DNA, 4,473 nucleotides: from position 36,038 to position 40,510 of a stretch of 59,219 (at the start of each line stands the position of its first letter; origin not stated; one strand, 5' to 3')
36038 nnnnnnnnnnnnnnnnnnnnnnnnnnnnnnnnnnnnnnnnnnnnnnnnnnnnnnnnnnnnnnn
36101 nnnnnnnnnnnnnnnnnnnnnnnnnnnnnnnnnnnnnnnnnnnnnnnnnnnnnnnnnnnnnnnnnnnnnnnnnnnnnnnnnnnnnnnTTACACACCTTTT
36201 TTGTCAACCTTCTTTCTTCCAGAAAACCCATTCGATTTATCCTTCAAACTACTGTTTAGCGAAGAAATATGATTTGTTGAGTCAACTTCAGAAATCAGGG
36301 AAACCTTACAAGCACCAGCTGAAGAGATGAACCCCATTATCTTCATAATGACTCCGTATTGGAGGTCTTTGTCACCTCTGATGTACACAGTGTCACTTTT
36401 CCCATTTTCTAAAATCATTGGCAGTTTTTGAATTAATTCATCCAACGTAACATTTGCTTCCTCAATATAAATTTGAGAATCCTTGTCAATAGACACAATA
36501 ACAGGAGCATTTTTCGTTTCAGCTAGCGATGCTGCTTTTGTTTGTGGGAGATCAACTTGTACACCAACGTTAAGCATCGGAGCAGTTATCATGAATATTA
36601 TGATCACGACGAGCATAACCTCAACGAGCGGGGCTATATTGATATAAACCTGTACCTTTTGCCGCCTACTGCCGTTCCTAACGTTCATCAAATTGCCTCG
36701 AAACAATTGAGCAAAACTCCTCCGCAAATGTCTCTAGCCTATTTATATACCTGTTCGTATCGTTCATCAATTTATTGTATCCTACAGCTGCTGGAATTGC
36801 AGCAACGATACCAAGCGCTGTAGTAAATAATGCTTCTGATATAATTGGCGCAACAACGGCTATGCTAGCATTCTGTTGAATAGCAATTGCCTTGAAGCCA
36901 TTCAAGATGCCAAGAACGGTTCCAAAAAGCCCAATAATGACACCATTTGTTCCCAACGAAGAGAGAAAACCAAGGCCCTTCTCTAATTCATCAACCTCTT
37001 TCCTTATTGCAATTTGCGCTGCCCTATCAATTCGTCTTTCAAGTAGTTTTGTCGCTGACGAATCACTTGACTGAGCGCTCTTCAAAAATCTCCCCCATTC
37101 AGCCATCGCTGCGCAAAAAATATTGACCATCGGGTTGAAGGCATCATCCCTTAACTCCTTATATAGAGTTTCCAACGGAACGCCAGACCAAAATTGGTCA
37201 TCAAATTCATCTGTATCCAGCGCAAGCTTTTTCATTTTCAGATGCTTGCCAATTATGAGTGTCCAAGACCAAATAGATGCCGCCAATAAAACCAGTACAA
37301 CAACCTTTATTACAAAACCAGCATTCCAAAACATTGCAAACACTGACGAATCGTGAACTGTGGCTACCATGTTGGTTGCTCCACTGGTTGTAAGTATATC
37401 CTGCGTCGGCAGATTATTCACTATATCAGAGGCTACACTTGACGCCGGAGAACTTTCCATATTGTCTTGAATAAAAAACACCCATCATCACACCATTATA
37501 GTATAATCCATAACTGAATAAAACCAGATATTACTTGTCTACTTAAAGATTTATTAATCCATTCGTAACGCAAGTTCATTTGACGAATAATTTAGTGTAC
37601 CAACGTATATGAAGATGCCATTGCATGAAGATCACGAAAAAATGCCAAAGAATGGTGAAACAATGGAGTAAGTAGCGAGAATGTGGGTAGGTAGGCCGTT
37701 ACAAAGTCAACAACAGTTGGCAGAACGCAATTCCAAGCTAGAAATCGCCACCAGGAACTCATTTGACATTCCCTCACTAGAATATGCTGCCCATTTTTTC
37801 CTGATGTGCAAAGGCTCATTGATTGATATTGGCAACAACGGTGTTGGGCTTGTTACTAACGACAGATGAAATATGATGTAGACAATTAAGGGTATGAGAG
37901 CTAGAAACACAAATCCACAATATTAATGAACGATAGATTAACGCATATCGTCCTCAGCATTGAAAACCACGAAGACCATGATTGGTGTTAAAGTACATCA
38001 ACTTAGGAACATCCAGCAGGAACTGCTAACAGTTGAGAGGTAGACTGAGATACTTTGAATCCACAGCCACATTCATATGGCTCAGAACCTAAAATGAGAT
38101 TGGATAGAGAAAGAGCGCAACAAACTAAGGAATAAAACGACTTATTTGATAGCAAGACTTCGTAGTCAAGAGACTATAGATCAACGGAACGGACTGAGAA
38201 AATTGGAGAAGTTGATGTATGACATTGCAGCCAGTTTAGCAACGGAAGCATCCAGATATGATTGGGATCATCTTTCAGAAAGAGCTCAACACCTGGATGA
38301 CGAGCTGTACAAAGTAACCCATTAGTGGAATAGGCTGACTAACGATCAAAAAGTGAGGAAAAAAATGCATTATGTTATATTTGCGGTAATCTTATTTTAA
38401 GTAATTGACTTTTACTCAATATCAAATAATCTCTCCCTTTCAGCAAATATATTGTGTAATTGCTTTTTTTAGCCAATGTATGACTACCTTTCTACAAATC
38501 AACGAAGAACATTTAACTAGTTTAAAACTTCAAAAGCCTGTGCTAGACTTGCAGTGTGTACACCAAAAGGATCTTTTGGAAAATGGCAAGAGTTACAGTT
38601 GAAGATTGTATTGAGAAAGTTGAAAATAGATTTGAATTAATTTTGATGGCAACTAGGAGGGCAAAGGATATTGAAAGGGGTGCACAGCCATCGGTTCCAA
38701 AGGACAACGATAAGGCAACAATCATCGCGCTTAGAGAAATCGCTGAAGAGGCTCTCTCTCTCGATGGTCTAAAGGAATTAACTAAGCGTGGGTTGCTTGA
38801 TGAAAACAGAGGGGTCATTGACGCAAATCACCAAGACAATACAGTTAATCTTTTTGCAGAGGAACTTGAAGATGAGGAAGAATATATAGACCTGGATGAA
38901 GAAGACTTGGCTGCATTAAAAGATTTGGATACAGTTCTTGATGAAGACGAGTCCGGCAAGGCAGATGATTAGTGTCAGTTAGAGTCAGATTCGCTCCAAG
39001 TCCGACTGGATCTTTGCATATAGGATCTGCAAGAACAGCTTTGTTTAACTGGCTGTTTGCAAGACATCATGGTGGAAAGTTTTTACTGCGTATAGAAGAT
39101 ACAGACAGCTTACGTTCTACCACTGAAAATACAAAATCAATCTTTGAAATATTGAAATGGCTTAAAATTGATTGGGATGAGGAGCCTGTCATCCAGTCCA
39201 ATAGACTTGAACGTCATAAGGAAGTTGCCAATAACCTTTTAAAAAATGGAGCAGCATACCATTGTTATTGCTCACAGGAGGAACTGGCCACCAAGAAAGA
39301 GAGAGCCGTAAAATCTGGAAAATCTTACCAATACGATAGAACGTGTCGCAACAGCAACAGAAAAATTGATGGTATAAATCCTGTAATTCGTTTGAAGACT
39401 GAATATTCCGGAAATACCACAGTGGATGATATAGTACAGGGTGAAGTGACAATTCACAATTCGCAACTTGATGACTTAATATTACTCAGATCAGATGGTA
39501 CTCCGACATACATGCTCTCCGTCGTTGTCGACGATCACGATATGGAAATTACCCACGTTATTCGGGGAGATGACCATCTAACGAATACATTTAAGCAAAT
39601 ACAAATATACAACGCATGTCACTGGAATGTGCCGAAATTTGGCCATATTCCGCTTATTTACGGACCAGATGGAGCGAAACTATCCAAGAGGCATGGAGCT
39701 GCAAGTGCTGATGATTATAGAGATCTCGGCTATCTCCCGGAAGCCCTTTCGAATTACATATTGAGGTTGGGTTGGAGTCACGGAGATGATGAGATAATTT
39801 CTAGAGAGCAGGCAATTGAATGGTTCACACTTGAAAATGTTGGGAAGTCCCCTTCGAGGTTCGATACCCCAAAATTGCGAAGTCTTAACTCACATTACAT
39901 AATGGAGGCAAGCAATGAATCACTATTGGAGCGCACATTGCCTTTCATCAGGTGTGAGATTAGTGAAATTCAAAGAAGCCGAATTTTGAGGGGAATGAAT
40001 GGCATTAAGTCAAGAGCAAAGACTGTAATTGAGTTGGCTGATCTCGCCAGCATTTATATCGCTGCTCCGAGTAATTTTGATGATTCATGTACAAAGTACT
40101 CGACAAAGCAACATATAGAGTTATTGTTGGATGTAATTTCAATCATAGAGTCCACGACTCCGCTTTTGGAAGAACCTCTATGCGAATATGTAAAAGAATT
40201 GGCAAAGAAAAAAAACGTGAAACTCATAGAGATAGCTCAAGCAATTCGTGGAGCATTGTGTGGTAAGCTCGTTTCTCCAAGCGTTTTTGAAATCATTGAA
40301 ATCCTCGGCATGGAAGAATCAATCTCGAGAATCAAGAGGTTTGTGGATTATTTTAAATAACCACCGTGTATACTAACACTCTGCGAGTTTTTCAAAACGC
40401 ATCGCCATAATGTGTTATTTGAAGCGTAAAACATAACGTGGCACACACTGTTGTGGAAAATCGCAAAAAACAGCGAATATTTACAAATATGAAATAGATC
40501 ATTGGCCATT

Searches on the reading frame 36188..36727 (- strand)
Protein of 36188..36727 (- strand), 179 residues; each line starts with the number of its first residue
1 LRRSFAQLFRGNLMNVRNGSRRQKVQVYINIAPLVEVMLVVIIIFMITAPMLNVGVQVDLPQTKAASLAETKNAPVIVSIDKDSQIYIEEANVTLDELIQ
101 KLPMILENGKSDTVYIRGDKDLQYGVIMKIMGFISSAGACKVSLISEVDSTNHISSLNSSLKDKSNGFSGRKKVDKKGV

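Call 81: search_protein_families(library=pfam, proteins=[window:36188-36727:-])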
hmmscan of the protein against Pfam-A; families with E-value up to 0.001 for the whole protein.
window:36188-36727:- (179 aa): 1 family
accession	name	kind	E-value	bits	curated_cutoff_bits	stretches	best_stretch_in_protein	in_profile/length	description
PF02472.21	ExbD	-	8.1e-25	87.8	25.4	1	26-145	5-124/128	Biopolymer transport protein ExbD/TolR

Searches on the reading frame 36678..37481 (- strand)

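Call 10: search_protein_families(library=pfam, proteins=[window:36678-37481:-])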
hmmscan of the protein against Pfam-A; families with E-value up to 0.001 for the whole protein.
window:36678-37481:- (267 aa): 1 family
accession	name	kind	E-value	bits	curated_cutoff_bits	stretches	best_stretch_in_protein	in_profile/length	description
PF01618.21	MotA_ExbB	-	2.5e-28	98.8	22.9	1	131-250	8-126/127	MotA/TolQ/ExbB proton channel family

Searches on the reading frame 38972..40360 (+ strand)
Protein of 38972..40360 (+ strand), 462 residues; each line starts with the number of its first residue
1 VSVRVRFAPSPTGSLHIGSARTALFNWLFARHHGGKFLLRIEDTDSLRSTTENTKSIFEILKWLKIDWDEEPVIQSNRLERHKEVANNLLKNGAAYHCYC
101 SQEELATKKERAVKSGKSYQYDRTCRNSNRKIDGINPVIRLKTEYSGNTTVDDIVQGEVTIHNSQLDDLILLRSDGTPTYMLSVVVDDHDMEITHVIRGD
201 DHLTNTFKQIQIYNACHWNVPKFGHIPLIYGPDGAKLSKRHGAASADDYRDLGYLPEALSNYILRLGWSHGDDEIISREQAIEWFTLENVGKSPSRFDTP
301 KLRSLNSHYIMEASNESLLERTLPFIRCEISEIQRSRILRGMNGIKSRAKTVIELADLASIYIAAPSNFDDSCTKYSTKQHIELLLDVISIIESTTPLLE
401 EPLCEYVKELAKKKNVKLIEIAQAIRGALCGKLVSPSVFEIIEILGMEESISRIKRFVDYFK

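Call 10: search_protein_families(library=pfam, proteins=[window:38972-40360:+])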
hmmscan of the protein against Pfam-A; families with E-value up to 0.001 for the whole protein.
window:38972-40360:+ (462 aa): 2 families
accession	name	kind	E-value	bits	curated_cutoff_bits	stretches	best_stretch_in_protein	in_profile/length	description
PF00749.27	tRNA-synt_1c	-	3.6e-100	335.4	23.4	1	3-303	2-313/314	tRNA synthetases class I (E and Q), catalytic domain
PF19269.4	Anticodon_2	-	4.8e-25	89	23.6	1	318-457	2-140/141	Anticodon binding domain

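Call 15: find_related_loci(query=window:38972-40360:+, collection=genome_contigs, flank=6000)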
Query window:38972-40360:+ (462 aa) in genome_contigs; peptide patterns used: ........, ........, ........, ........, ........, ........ (x = any residue, [..] = any of these).
599 stretches matched a pattern (row limit reached: there are more); 516 encode a relative of the query (tblastn E <= 1e-3); the best 80 are kept; 80 distinct loci.
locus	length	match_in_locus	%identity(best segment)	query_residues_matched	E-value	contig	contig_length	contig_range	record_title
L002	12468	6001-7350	56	1-455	1e-167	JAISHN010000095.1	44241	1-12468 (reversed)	MAG: Holosporaceae bacterium isolate Hm464_bin177 k119_859462, whole genome shotgun sequence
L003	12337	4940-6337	53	1-454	1e-164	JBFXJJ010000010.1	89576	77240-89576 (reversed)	MAG: Alphaproteobacteria bacterium isolate CA_2019_TPIn_49 NODE_903_length_89576_cov_7.502991_TPIn, whole genome shotgun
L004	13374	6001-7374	54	5-455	3e-164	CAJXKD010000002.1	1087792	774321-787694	MAG TPA_asm: uncultured Rhodospirillales bacterium isolate SRR6201692_bin.10_MetaBAT_v2.12.1_MAG genome assembly, contig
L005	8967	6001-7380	54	1-455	4e-164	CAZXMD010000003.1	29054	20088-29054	MAG TPA_asm: uncultured Candidatus Finniella sp. isolate SRP319275_co1_191 genome assembly, contig: NODE_1431_length_290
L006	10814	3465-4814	55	1-455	4e-163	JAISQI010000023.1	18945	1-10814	MAG: Holosporaceae bacterium isolate Kf353_bin128 k119_5118797, whole genome shotgun sequence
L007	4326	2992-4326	55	1-450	9e-168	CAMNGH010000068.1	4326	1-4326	MAG: uncultured Holosporaceae bacterium isolate SRR1222429_bin.31_metaWRAP_v1.3_MAG genome assembly, contig: NODE.69109_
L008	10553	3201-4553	55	3-458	6e-163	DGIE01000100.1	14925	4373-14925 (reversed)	MAG TPA_asm: Holosporaceae bacterium UBA3830 UBA3830_contig_230616, whole genome shotgun sequence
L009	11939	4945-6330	54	1-454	1e-162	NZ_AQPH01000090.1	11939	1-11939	Magnetospirillum fulvum MGU-K5 contig00090, whole genome shotgun sequence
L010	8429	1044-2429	53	1-458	1e-162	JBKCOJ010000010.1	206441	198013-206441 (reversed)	MAG: Pseudomonadota bacterium isolate samp_455_metabat2_141 samp_455_799165, whole genome shotgun sequence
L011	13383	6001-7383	54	1-454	1e-162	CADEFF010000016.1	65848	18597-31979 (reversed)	MAG: uncultured Rhodospirillaceae bacterium isolate Rhodospirillaceae sp. RBC011 genome assembly, contig: MAG011_16, who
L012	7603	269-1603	56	5-454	2e-162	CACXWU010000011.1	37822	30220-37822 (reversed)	MAG: uncultured proteobacterium isolate RUG11675 genome assembly, contig: RUG11675_asm_11, whole genome shotgun sequence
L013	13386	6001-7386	55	1-458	4e-162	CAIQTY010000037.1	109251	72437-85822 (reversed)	MAG: uncultured Alphaproteobacteria bacterium isolate Ki1-1-6m_bin-0741 genome assembly, contig: bin-0741:37/54, whole g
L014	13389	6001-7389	53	1-455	2e-161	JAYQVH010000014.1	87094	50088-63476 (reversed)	MAG: Rhodospirillaceae bacterium isolate SD9011_COM_concoct_bins.tsv.007 NODE_105_length_87094_cov_10.484128, whole geno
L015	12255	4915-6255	55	3-454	1e-161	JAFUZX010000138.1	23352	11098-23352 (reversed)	MAG: Alphaproteobacteria bacterium isolate RGIG4978 Roe_deer_Rumen-5__c332373, whole genome shotgun sequence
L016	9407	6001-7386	53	1-454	4e-161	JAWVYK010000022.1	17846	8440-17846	MAG: Rhodovibrionaceae bacterium isolate HN14.bin.1 k141_1530124_length_17846_cov_10.2768, whole genome shotgun sequence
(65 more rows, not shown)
